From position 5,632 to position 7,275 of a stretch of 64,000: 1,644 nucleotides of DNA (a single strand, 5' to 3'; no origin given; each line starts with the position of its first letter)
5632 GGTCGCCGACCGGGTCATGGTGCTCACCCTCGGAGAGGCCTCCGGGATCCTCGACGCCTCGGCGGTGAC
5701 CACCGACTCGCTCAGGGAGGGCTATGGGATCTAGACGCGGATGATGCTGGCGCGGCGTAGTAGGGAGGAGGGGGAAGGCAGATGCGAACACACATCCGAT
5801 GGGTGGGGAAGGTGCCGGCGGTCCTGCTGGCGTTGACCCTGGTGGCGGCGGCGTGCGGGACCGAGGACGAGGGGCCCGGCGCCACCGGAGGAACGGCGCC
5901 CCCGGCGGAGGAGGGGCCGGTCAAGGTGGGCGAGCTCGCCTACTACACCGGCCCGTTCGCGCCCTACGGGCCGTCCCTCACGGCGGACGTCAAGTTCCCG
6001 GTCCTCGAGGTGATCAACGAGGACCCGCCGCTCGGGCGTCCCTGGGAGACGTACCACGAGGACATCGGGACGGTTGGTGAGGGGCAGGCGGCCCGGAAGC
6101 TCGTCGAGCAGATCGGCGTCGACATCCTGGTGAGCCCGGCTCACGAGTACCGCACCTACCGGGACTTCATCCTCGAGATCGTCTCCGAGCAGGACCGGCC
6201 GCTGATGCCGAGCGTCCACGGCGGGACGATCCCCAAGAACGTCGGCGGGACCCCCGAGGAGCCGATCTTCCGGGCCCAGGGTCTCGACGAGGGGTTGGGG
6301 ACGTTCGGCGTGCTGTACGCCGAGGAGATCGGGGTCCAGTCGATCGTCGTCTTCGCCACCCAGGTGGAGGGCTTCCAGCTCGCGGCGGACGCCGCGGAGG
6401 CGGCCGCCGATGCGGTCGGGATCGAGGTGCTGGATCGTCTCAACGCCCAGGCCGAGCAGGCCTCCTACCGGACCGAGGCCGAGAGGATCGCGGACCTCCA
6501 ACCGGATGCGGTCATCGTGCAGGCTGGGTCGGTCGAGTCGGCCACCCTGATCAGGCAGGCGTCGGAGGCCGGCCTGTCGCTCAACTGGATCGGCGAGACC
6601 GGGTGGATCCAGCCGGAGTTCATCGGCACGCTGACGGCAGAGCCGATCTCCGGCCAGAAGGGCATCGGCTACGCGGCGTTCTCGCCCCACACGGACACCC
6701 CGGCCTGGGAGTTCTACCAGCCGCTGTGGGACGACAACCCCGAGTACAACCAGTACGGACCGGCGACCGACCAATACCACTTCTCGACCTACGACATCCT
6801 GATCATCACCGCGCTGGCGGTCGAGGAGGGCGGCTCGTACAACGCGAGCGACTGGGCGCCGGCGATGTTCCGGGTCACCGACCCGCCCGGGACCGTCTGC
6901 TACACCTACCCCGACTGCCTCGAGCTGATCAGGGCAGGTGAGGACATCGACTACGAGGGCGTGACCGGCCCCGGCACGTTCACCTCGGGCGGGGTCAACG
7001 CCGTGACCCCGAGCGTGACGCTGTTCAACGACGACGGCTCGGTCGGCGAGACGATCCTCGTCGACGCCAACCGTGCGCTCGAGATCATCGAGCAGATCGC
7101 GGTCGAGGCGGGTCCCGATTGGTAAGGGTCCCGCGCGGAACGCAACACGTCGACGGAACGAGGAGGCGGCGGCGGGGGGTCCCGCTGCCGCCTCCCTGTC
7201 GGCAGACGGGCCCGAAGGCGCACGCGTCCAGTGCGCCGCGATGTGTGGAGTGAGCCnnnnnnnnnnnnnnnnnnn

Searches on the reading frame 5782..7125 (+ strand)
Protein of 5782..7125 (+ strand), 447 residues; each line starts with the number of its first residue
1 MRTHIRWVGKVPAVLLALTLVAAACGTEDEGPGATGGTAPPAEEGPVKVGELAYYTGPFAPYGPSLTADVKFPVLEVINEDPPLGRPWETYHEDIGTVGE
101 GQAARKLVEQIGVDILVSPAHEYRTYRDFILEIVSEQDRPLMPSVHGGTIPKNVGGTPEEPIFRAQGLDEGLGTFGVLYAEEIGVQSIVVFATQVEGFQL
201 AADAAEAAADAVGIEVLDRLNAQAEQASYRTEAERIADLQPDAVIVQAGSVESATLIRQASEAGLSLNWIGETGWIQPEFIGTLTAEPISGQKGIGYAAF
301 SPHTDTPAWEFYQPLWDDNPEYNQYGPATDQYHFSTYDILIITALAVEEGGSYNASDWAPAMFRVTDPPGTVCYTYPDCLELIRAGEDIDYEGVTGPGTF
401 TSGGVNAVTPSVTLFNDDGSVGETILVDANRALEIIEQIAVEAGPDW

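Call 31: search_protein_families(library=pfam, proteins=[window:5782-7125:+], max_evalue=0.001)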
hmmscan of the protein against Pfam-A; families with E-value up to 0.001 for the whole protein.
window:5782-7125:+ (447 aa): 2 families
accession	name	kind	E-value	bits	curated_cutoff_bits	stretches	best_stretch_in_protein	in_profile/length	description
PF13458.12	Peripla_BP_6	-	7.2e-19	69.1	31.7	1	46-359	1-305/343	Periplasmic binding protein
PF01094.35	ANF_receptor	-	4.3e-05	23.2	25.4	1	202-402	136-336/353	Receptor family ligand binding region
